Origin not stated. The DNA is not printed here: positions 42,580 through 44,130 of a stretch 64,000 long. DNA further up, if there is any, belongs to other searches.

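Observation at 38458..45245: MoxR-less DUF58 cluster placed directly downstream of cdc48 and a PRC-barrel gene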

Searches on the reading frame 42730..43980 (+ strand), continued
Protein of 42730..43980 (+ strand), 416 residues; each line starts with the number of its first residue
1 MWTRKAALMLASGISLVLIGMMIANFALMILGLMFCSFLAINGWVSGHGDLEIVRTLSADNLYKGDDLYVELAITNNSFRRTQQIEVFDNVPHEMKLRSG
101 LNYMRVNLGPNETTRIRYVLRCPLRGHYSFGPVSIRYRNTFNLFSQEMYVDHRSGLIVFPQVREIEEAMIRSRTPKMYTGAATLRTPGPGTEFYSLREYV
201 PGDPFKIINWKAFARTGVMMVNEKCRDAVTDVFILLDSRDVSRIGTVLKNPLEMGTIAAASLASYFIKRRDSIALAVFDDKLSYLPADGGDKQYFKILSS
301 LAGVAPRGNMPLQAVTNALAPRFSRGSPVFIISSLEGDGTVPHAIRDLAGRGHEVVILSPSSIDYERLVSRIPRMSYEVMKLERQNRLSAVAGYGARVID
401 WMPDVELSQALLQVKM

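Call 64: find_encoding_contigs(protein=P0490, flank=10000, max_places=2)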
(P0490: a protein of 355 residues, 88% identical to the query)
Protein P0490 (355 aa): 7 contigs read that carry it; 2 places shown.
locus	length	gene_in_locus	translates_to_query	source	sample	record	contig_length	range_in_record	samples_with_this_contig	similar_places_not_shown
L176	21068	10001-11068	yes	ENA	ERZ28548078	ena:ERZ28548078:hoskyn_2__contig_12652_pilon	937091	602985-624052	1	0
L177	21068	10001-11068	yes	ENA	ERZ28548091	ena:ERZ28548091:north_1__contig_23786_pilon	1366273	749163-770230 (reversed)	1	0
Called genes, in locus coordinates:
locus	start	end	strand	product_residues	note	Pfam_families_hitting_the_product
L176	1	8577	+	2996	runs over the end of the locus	PF01841:Transglut_core, PF18884:TSP3_bac (weak), PF13620:CarboxypepD_reg (faint), PF17789:MG4 (faint)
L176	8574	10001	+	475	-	PF14258:DUF4350 (weak)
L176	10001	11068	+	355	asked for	PF20030:bpMoxR (weak), PF07726:AAA_3, PF07728:AAA_5, PF17863:AAA_lid_2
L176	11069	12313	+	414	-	PF01882:DUF58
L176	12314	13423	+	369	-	-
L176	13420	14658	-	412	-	PF00753:Lactamase_B, PF12706:Lactamase_B_2 (faint), PF10996:Beta-Casp, PF07521:RMMBL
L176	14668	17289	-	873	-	PF10633:NPCBM_assoc (faint), PF11614:FixG_C (faint)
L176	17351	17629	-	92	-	PF03685:UPF0147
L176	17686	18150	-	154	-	PF01467:CTP_transf_like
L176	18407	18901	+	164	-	-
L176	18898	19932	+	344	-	PF01578:Cytochrom_C_asm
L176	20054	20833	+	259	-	PF16327:CcmF_C, PF05140:ResB (faint)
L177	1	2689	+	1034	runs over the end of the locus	PF01841:Transglut_core, PF18884:TSP3_bac (weak)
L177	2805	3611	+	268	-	-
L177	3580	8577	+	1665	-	PF18884:TSP3_bac (weak), PF02369:Big_1 (faint), PF13620:CarboxypepD_reg (faint), PF17789:MG4 (faint)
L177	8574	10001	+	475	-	PF14258:DUF4350 (weak)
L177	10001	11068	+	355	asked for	PF20030:bpMoxR (weak), PF07726:AAA_3, PF07728:AAA_5, PF17863:AAA_lid_2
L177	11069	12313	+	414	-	PF01882:DUF58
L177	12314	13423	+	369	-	-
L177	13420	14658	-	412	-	PF00753:Lactamase_B, PF12706:Lactamase_B_2 (faint), PF10996:Beta-Casp, PF07521:RMMBL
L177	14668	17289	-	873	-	PF10633:NPCBM_assoc (faint), PF11614:FixG_C (faint)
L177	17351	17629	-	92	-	PF03685:UPF0147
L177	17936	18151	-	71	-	PF01467:CTP_transf_like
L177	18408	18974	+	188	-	-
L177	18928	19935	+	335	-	PF01578:Cytochrom_C_asm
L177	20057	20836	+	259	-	PF16327:CcmF_C, PF05140:ResB (faint)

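Call 65: list_cluster_members(proteins=[P0123, P0124, P0128, P0132, P0133, P0148, P0152, P0135, P0131, P0136])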
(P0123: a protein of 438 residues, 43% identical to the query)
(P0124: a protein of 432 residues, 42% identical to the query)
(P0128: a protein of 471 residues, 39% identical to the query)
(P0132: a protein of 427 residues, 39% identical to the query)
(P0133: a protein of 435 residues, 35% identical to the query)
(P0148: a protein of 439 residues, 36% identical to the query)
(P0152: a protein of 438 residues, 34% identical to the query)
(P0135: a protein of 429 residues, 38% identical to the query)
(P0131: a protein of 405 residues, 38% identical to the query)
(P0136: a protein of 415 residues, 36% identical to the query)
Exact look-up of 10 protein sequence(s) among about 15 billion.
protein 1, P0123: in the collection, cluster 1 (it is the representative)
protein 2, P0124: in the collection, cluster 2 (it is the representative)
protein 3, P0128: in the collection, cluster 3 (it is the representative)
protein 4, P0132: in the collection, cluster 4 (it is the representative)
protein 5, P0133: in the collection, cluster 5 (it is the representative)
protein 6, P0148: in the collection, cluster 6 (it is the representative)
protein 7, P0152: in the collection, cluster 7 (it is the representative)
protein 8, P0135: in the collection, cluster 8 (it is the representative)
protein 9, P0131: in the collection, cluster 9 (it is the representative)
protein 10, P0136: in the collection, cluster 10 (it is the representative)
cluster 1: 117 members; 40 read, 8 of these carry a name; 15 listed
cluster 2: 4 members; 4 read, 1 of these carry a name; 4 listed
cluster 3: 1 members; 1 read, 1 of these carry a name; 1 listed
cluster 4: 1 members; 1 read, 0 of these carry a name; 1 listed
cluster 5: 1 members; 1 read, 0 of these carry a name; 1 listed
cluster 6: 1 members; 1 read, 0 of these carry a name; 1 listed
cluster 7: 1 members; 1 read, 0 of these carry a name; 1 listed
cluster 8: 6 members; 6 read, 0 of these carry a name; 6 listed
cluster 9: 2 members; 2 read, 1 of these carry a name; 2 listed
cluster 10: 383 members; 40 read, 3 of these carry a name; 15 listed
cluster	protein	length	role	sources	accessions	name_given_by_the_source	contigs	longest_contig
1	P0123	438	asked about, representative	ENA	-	-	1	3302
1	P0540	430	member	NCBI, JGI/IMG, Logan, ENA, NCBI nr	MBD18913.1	MAG: hypothetical protein CMB13_04690 [Euryarchaeota archaeon] | uncharacterized protein (DUF58 family) | hypothetical protein [Euryarchaeota archaeon]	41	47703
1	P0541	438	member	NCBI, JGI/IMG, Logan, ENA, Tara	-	strand:- start:4961 stop:6277 length:1317 start_codon:yes stop_codon:yes ...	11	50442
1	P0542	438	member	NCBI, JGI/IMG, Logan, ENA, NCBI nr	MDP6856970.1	MAG: DUF58 domain-containing protein [Candidatus Thalassarchaeaceae archaeon] | DUF58 domain-containing protein [Candidatus Thalassarchaeaceae archaeon]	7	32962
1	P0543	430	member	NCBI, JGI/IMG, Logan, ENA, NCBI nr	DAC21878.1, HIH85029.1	MAG TPA: DUF58 domain-containing protein [Candidatus Thalassarchaeaceae archaeon] | MAG TPA: DUF58 domain-containing protein [Candidatus Poseidoniales archaeon]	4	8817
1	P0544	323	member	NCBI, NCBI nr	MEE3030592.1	MAG: DUF58 domain-containing protein, partial [Candidatus Thermoplasmatota archaeon] | DUF58 domain-containing protein [Candidatus Thermoplasmatota archaeon]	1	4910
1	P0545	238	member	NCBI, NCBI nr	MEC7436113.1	MAG: DUF58 domain-containing protein, partial [Candidatus Thermoplasmatota archaeon] | DUF58 domain-containing protein [Candidatus Thermoplasmatota archaeon]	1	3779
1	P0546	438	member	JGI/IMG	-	uncharacterized protein (DUF58 family)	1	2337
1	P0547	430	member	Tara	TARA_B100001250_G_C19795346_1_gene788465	strand:+ start:1061 stop:2353 length:1293 start_codon:yes stop_codon:yes ...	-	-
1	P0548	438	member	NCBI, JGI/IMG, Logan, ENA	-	-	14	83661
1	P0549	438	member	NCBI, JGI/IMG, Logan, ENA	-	-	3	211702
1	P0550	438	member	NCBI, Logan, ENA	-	-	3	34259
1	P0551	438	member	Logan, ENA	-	-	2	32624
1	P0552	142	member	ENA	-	-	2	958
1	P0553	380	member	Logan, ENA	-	-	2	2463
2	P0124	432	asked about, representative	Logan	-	-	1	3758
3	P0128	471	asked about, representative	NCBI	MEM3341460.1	MAG: DUF58 domain-containing protein [Thermoplasmata archaeon]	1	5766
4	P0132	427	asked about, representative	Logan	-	-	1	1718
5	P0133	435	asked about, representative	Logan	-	-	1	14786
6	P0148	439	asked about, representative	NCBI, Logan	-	-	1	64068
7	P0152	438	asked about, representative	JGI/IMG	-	-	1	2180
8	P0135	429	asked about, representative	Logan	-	-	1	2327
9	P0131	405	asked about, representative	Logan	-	-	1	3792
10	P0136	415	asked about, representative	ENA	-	-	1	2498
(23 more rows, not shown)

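Call 67: find_encoding_contigs(protein=P0549, flank=10000, max_places=3)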
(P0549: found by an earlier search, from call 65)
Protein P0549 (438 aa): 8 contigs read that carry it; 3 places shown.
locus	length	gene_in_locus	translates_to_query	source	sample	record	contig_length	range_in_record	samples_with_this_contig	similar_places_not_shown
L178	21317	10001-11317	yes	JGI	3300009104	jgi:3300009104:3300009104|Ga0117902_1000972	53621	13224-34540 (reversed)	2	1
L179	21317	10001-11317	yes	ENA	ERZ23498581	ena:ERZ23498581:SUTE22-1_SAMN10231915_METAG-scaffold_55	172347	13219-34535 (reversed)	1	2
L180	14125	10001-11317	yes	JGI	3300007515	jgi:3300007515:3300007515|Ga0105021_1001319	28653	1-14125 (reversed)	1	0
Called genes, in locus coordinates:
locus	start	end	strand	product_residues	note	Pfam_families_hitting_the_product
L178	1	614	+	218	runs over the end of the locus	PF12804:NTP_transf_3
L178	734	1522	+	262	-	PF02625:XdhC_CoxI, PF13478:XdhC_C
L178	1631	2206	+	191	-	PF13085:Fer2_3 (weak), PF00111:Fer2, PF01799:Fer2_2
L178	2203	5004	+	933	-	PF01315:Ald_Xan_dh_C, PF02738:MoCoBD_1, PF20256:MoCoBD_2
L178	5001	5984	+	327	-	PF00941:FAD_binding_5, PF03450:CO_deh_flav_C (weak)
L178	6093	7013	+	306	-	-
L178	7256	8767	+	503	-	PF14258:DUF4350 (faint)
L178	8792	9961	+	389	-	PF20030:bpMoxR, PF07726:AAA_3, PF07728:AAA_5, PF17863:AAA_lid_2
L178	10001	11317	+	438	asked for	PF01882:DUF58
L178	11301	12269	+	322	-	-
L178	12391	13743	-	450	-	PF00696:AA_kinase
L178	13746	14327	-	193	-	PF01264:Chorismate_synt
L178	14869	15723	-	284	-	PF00288:GHMP_kinases_N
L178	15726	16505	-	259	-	PF01959:DHQS, PF26558:DHQS_2nd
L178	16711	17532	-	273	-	PF01791:DeoC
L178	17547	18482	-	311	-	PF01261:AP_endonuc_2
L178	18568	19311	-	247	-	PF04967:HTH_10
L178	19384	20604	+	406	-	PF00005:ABC_tran, PF13304:AAA_21 (faint), PF00005:ABC_tran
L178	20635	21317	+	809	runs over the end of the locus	PF02687:FtsX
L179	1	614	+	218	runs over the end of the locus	PF12804:NTP_transf_3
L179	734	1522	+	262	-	PF02625:XdhC_CoxI, PF13478:XdhC_C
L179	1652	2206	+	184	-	PF00111:Fer2, PF13085:Fer2_3, PF01799:Fer2_2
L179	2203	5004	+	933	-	PF01315:Ald_Xan_dh_C, PF02738:MoCoBD_1, PF20256:MoCoBD_2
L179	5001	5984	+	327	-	PF00941:FAD_binding_5, PF03450:CO_deh_flav_C (weak)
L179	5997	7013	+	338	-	-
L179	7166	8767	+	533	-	PF14258:DUF4350 (faint)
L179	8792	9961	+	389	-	PF20030:bpMoxR, PF07726:AAA_3, PF07728:AAA_5, PF17863:AAA_lid_2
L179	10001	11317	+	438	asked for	PF01882:DUF58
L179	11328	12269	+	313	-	-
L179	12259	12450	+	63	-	-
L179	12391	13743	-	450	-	PF00696:AA_kinase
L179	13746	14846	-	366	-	PF01264:Chorismate_synt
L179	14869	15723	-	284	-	PF00288:GHMP_kinases_N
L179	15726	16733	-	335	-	PF01959:DHQS, PF26558:DHQS_2nd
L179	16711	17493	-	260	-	PF01791:DeoC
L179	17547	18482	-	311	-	PF01261:AP_endonuc_2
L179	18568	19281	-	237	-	PF04967:HTH_10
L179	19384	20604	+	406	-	PF00005:ABC_tran, PF13304:AAA_21 (faint), PF00005:ABC_tran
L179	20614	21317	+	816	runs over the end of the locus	PF02687:FtsX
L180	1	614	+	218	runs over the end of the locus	PF12804:NTP_transf_3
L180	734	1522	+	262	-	PF02625:XdhC_CoxI, PF13478:XdhC_C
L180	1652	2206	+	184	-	PF00111:Fer2, PF13085:Fer2_3 (weak), PF01799:Fer2_2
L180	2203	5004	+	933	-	PF01315:Ald_Xan_dh_C, PF02738:MoCoBD_1, PF20256:MoCoBD_2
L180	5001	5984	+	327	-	PF00941:FAD_binding_5, PF03450:CO_deh_flav_C (weak)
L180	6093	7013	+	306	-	-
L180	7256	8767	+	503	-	PF14258:DUF4350 (faint)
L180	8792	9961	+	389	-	PF20030:bpMoxR, PF07726:AAA_3, PF07728:AAA_5, PF17863:AAA_lid_2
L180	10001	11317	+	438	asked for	PF01882:DUF58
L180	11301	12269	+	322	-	-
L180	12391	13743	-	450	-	PF00696:AA_kinase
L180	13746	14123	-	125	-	?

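Call 70: search_solved_structures(query=A2, max_evalue=1)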
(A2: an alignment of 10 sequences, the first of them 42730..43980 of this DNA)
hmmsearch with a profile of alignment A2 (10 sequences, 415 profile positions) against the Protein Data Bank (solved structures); distinct sequences matched with E-value up to 1: 1.
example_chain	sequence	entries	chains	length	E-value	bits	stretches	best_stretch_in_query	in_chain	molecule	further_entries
6az3_c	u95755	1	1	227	0.54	12.2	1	235-325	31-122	60S ribosomal protein L7 family protein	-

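Call 76: predict_structure(alignment_id=A1)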
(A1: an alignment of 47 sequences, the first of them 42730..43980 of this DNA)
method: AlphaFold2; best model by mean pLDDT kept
length: 416 residues; sequences in the alignment: 47
mean_pLDDT: 89.8   pTM: 0.80
mean pLDDT of the five models: 89.8, 89.1, 88.3, 87.6, 87.4
residues with pLDDT >= 90: 300; 70-90: 82; 50-70: 19; < 50: 15
segments of 3 or more residues with pLDDT < 50: 173-187
pLDDT, mean of each block of 10 residues (from residue 1): 94 98 98 97 83 96 98 94 93 96 95 97 97 93 92 96 78 45 48 79 85 90 67 96 92 97 90 95 94 97 97 97 89 94 95 93 91 92 94 92 91 73
secondary structure, 60 per line:
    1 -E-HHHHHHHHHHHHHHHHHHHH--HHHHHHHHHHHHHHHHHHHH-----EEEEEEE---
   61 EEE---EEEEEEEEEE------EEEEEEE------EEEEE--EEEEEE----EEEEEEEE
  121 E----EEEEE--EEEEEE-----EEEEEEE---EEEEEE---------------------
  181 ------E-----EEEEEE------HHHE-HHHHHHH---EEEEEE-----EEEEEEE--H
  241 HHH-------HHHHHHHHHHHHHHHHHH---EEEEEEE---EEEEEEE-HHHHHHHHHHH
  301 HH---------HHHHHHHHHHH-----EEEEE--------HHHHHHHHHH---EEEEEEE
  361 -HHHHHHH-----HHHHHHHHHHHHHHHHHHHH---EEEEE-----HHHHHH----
elements in order: H4-23 H26-45 E51-57 E61-63 E67-76 E83-89 E96-100 E103-108 E113-121 E126-130 E133-138 E144-150 E154-159 E193-198 H210-216 E220-225 E231-237 H240-243 H251-268 E272-278 E282-288 H290-302 H312-322 E328-332 H341-350 E354-360 H362-368 H374-393 E397-401 H407-412

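Call 78: fold_search(model_id=the predicted structure, library=pdb)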
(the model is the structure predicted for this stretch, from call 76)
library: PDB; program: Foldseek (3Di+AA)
matches with E <= 10: 1910; with E <= 0.001: 258
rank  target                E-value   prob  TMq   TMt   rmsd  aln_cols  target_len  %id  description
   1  8b5l_v                2.2e-08  1.00  0.24  0.58   3.1       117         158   17  Cryo-EM structure of ribosome-Sec61-TRAP (TRanslocon Associated Protein) translocon complex (released 2023-03-01)
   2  8rjc_6                4.7e-08  1.00  0.24  0.56   3.3       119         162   18  Structure of the rabbit 80S ribosome stalled on a 2-TMD rhodopsin intermediate in complex with Sec61-TRAP, open confor (released 2024-01-24)
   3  9n9j_6                5.6e-08  1.00  0.24  0.56   3.3       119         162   18  Structure of a GRP94 folding intermediate engaged with a CCDC134- and FKBP11-bound secretory translocon (released 2025-11-19)
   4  8b6l_F                7.1e-08  1.00  0.23  0.59   3.0       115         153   18  Subtomogram average of the human Sec61-TRAP-OSTA-translocon (released 2022-12-07)
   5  8btk_TB               1.6e-07  1.00  0.24  0.57   2.9       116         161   17  Structure of the TRAP complex with the Sec translocon and a translating ribosome (released 2023-05-24)
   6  2a74_B                6.0e-07  1.00  0.21  0.45   4.7       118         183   14  Human Complement Component C3c (released 2005-09-27)
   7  2qki_E                1.0e-06  1.00  0.22  0.45   4.5       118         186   14  Human C3c in complex with the inhibitor compstatin (released 2007-08-14)
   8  3hrz_B                1.0e-06  1.00  0.20  0.33  12.8       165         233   16  Cobra Venom Factor (CVF) in complex with human factor B (released 2009-07-07)
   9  8j4a_B                2.0e-06  1.00  0.33  0.64   4.9       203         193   17  Crystal structure of OY phytoplasma SAP05 in complex with AtRPN10 (released 2024-02-28)
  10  7akk_A                2.0e-06  1.00  0.22  0.12  12.1       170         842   16  Structure of a complement factor-receptor complex (released 2022-04-13)
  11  9qk2_G                2.5e-06  1.00  0.21  0.10   4.6       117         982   14  Structure of the Complement classical and lectin pathway C3 convertase in complex with substrate C3 (released 2025-12-24)
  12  2a74_E                2.5e-06  1.00  0.21  0.45   4.7       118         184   14  Human Complement Component C3c (released 2005-09-27)
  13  8jtl_A                2.6e-06  1.00  0.33  0.63   4.7       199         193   15  Structure of OY phytoplasma SAP05 binding with AtRpn10 (released 2023-07-12)
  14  7zgj_B                2.8e-06  1.00  0.21  0.10   4.6       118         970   14  Trypanosoma brucei gambiense ISG65 in complex with human complement component C3 (released 2023-04-05)
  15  3l3o_B                3.0e-06  1.00  0.21  0.44   4.8       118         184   14  Staphylococcal Complement Inhibitor (SCIN) in complex with Human Complement Component C3c (released 2010-08-04)
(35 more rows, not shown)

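Call 88: find_encoding_contigs(protein=P0240, flank=10000, max_places=2)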
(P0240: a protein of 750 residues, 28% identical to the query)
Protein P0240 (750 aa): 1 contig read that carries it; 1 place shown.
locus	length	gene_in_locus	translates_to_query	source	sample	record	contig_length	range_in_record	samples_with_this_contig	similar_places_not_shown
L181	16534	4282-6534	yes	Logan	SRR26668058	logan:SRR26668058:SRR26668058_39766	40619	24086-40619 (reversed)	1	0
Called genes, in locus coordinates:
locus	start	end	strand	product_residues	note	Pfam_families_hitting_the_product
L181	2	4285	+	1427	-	?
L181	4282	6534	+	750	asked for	PF14258:DUF4350, PF01882:DUF58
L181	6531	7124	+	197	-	-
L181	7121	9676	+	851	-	-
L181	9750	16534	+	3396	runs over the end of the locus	PF00041:fn3 (faint), PF19077:Big_13 (weak)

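Call 89: find_encoding_contigs(protein=P0215, flank=10000, max_places=2)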
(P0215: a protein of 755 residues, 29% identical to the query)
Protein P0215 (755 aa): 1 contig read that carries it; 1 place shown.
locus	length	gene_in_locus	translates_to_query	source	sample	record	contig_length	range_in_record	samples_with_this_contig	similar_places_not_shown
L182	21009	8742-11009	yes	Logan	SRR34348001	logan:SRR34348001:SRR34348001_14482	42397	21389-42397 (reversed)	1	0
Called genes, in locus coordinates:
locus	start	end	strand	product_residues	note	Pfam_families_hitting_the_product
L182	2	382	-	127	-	?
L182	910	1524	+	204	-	PF13384:HTH_23 (faint), PF01022:HTH_5, PF08220:HTH_DeoR (weak), PF08279:HTH_11, PF12840:HTH_20 (weak), PF13412:HTH_24, PF24266:HTH_HVO_0163_N, PF13412:HTH_24 (weak), +18 more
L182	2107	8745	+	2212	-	PF13620:CarboxypepD_reg (faint), PF17789:MG4 (faint), PF01835:MG2 (faint), PF13559:DUF4129 (weak)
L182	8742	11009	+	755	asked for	PF14258:DUF4350, PF01882:DUF58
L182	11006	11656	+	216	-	-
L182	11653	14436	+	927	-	PF11614:FixG_C (faint), PF23619:Ig_VWA7 (faint)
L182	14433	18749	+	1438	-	PF10633:NPCBM_assoc (weak), PF07705:CARDB (weak)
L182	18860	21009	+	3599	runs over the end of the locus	PF19077:Big_13 (faint), PF00041:fn3 (weak), PF16656:Pur_ac_phosph_N (weak)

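Call 94: search_protein_families(library=pfam, proteins=[L179:5997-7013:+, L179:11328-12269:+, L179:7166-8767:+], max_evalue=0.1)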
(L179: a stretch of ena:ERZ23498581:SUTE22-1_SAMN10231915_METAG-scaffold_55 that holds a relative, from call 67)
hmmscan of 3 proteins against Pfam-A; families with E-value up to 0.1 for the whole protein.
L179:5997-7013:+ (338 aa): 0 families

L179:11328-12269:+ (313 aa): 0 families

L179:7166-8767:+ (533 aa): 3 families
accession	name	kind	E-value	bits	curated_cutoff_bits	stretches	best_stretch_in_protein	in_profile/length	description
PF14258.12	DUF4350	-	8.5e-06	26.6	30.4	1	86-149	36-96/181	Domain of unknown function (DUF4350)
PF09822.16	ABC_transp_aux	-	0.00038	20.2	34.7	1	91-129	48-85/288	ABC-type uncharacterized transport system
PF18522.7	DUF5620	-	0.028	15.2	25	1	120-186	27-94/120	Domain of unknown function (DUF5620)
